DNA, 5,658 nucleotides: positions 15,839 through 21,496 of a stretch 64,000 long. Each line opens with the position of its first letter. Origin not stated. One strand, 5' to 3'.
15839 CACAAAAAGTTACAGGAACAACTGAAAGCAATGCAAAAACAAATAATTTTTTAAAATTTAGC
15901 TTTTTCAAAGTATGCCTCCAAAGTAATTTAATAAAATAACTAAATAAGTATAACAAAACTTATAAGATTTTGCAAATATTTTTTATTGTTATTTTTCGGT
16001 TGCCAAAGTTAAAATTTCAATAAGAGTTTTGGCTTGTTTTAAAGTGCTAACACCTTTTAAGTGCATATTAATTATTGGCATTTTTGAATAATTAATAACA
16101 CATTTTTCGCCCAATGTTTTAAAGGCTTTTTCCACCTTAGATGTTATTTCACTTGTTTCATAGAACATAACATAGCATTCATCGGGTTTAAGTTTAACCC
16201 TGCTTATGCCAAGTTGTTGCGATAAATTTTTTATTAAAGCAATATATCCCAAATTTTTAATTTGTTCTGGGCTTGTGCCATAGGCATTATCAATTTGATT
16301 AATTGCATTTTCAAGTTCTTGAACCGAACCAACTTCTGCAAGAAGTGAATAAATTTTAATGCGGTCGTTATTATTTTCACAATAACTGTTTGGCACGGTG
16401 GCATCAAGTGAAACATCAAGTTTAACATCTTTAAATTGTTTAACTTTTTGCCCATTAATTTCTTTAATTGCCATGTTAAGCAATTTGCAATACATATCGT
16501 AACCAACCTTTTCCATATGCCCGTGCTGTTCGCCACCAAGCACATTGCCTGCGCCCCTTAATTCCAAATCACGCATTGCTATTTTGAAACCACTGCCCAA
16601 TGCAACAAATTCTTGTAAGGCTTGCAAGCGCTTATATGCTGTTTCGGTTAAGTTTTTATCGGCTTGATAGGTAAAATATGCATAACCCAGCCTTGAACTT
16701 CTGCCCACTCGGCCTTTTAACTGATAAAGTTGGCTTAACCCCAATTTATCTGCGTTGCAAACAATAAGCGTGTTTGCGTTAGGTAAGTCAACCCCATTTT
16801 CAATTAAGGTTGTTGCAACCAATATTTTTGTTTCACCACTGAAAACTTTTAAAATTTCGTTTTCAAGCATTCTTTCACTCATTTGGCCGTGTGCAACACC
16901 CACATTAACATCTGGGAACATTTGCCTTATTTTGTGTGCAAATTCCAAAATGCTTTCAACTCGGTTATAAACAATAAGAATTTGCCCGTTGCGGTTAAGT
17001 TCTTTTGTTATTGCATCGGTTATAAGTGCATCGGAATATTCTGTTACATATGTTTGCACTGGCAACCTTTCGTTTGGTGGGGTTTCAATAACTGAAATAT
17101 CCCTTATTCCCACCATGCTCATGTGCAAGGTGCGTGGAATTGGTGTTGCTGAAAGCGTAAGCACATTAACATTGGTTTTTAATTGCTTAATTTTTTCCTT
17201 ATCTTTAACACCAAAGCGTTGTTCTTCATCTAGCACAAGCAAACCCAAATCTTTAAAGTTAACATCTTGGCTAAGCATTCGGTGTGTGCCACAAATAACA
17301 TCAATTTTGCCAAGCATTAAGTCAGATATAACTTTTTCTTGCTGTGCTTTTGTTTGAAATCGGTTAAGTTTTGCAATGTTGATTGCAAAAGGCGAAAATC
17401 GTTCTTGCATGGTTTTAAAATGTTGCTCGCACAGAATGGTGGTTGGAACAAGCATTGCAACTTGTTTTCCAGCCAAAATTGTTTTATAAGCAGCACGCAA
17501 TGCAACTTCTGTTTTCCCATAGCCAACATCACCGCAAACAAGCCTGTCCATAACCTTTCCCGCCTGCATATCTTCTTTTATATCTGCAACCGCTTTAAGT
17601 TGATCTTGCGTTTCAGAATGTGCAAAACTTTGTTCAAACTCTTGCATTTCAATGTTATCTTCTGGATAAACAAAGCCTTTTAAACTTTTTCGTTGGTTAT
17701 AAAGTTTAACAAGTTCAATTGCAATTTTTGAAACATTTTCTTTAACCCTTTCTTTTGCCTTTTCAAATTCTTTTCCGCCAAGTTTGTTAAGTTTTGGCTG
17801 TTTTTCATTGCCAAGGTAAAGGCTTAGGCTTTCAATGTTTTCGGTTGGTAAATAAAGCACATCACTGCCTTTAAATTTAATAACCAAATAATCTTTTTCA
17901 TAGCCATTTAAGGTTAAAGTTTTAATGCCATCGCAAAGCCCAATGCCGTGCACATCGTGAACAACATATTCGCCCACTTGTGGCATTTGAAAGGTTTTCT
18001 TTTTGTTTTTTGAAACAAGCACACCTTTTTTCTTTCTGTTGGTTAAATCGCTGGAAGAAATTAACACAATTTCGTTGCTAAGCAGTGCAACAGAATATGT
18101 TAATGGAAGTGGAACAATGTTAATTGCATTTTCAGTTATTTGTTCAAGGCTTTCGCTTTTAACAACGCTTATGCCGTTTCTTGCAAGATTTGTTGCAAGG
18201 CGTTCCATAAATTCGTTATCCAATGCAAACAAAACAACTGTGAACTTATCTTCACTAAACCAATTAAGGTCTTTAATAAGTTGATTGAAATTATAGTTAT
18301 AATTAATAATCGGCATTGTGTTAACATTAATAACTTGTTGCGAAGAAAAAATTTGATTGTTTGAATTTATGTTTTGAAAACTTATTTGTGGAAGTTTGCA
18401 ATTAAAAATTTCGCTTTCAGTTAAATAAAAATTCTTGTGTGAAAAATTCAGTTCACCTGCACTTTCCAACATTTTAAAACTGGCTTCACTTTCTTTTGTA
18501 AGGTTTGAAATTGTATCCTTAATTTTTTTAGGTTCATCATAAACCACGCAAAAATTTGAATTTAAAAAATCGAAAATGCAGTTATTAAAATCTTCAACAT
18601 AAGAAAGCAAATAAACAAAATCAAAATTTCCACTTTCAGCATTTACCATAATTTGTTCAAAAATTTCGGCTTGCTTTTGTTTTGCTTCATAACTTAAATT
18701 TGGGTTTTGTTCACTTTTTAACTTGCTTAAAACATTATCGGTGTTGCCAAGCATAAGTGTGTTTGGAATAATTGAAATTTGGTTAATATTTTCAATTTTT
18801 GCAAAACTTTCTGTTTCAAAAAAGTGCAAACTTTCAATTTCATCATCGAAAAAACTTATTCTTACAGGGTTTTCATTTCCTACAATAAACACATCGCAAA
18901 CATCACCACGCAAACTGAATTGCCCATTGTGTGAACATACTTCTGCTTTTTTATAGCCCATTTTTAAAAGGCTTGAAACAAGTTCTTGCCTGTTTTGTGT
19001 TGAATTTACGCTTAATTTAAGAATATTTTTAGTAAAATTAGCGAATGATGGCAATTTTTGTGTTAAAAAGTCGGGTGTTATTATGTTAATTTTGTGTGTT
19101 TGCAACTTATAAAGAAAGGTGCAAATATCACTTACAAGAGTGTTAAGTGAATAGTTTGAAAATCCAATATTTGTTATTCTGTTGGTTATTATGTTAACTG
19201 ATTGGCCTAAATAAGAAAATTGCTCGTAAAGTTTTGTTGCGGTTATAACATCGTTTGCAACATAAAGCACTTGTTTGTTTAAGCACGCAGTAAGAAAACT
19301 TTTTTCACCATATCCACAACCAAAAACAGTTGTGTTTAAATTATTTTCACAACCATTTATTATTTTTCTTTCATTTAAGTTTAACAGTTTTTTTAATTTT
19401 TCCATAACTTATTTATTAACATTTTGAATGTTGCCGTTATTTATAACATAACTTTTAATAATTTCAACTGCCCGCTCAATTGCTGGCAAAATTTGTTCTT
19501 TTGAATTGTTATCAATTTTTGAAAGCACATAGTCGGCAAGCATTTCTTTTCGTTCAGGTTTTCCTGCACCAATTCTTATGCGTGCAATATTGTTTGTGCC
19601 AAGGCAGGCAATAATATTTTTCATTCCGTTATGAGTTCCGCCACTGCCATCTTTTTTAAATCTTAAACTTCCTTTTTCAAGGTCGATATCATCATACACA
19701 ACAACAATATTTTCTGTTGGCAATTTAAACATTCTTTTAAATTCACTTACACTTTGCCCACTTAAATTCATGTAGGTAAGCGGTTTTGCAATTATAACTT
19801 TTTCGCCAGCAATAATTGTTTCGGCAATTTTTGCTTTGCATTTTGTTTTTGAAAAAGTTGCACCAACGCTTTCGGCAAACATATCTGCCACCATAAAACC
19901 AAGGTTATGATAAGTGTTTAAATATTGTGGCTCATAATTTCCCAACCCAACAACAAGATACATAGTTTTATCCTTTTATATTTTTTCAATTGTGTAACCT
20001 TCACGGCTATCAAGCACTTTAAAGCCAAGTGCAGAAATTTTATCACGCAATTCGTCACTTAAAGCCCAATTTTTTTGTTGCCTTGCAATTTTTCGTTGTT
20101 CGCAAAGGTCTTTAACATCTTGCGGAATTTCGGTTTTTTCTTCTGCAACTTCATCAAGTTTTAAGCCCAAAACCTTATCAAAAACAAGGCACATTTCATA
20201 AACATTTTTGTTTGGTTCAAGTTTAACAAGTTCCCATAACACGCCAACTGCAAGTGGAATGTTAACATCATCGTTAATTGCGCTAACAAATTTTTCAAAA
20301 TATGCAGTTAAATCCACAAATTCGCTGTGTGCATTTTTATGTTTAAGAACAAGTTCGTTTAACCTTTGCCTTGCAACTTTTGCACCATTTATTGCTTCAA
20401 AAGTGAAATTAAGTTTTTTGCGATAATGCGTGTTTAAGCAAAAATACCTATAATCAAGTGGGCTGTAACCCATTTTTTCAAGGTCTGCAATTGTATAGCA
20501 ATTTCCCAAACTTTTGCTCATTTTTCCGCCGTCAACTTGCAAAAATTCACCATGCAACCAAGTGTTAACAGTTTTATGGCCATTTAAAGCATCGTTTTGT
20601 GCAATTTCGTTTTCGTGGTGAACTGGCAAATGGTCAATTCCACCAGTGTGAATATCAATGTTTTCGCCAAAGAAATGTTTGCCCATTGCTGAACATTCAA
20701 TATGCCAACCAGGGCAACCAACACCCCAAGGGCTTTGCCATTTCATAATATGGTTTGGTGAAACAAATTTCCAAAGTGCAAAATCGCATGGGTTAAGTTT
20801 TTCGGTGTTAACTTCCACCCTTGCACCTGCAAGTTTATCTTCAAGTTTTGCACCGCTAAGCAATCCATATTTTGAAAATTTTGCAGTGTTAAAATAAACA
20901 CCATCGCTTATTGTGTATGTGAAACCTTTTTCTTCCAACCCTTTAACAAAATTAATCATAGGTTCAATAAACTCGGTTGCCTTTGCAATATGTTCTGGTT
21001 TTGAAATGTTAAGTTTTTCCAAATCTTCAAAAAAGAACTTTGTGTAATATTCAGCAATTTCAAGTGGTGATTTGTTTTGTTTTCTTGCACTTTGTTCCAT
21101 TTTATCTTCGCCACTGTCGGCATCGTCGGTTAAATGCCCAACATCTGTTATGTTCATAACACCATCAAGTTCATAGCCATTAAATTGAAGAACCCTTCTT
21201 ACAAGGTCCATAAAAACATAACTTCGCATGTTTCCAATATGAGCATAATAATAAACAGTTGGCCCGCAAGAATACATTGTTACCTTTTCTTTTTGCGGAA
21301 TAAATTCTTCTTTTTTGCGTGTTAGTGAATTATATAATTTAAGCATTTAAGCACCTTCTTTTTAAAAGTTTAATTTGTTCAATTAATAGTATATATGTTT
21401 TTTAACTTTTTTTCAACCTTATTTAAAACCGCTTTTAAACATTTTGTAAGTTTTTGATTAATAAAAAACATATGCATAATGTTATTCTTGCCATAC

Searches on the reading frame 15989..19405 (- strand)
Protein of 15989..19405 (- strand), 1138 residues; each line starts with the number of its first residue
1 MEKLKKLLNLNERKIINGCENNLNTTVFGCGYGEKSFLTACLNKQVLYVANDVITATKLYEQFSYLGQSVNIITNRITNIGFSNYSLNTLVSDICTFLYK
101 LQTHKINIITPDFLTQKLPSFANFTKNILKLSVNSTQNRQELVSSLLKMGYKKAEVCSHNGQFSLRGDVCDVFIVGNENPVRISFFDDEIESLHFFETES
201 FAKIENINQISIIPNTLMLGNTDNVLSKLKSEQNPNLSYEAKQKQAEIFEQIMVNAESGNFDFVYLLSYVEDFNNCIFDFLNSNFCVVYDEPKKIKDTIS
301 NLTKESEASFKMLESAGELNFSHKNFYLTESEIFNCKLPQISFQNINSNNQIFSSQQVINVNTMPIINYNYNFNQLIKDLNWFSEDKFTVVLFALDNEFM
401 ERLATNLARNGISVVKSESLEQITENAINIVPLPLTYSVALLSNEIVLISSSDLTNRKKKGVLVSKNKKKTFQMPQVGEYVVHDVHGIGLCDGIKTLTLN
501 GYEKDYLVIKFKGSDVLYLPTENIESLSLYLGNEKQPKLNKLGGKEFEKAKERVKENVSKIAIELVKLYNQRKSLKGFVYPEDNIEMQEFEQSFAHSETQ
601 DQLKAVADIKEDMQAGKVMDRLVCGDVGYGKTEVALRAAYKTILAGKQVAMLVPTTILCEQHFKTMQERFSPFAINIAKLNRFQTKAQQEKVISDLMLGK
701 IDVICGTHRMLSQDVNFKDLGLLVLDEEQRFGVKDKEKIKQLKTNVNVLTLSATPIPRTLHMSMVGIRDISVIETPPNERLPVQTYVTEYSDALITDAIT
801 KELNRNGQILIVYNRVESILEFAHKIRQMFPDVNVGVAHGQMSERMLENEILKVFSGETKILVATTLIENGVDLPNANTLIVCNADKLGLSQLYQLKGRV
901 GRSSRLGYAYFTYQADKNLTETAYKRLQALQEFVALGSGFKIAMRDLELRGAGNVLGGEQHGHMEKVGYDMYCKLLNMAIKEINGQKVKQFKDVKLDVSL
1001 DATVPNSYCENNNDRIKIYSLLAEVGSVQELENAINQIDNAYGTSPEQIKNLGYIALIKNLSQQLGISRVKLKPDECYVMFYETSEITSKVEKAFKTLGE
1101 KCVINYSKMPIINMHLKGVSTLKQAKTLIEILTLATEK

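Call 21: search_protein_families(library=pfam, proteins=[window:15989-19405:-], max_evalue=0.00001)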
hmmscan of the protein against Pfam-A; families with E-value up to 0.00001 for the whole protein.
window:15989-19405:- (1138 aa): 7 families
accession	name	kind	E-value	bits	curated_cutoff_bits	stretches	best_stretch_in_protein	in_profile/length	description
PF00270.35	DEAD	-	1.7e-24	86.8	26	1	599-760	1-164/167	DEAD/DEAH box helicase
PF17757.6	UvrB_inter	-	2.9e-23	82.2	22.9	1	129-216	1-89/91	UvrB interaction domain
PF00271.37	Helicase_C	-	1e-20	74.4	23.5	1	798-903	5-109/110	Helicase conserved C-terminal domain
PF03461.20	TRCF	-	7.2e-16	58.8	25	1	999-1088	2-91/95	TRCF domain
PF02559.22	CarD_TRCF_RID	-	2.7e-15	56.6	23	1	476-530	2-56/57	CarD-like/TRCF RID domain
PF04851.21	ResIII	-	1.8e-08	34.9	22.5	1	600-755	6-162/164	Type III restriction enzyme, res subunit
PF22590.2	Cas3-like_C_2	-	8.3e-08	32.9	27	1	806-904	2-105/106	CRISPR-associated nuclease/helicase Cas3, C-terminal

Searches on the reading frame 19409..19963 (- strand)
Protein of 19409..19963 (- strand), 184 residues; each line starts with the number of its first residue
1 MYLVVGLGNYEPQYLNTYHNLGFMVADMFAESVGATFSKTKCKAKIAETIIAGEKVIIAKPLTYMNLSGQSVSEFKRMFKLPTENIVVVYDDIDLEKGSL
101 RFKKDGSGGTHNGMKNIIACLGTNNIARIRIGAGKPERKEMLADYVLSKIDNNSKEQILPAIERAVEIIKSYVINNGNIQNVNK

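Call 21: search_protein_families(library=pfam, proteins=[window:19409-19963:-], max_evalue=0.00001)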
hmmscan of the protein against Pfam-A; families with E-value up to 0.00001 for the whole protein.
window:19409-19963:- (184 aa): 1 family
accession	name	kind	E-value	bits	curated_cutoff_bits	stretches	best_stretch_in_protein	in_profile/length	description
PF01195.25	Pept_tRNA_hydro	-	9.7e-60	202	27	1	3-175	1-173/183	Peptidyl-tRNA hydrolase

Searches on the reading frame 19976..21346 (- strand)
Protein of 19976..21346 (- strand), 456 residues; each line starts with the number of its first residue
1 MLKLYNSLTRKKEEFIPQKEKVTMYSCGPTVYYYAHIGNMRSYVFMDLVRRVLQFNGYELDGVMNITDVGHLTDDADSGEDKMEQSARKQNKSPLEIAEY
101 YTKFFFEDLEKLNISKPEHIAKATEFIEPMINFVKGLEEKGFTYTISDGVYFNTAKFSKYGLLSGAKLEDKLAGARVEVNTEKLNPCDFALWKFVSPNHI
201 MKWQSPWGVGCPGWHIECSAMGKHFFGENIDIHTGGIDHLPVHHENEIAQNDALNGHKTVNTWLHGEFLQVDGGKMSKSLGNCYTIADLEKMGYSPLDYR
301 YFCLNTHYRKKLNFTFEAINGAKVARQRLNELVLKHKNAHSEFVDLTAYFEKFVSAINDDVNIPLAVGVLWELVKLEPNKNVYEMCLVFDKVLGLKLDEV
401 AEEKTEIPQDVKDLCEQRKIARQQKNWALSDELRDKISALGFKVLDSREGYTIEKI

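Call 21: search_protein_families(library=pfam, proteins=[window:19976-21346:-], max_evalue=0.00001)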
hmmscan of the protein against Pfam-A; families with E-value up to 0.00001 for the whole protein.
window:19976-21346:- (456 aa): 3 families
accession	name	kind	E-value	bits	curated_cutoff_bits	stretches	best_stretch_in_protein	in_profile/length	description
PF01406.26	tRNA-synt_1e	-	1.5e-95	320.5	27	1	18-323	6-300/301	tRNA synthetases class I (C) catalytic domain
PF09334.17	tRNA-synt_1g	-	3.5e-11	42.9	20.1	0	35-155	14-125/391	tRNA synthetases class I (M)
PF01921.24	tRNA-synt_1f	-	2.6e-06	27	27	0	228-320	233-326/360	tRNA synthetases class I (K)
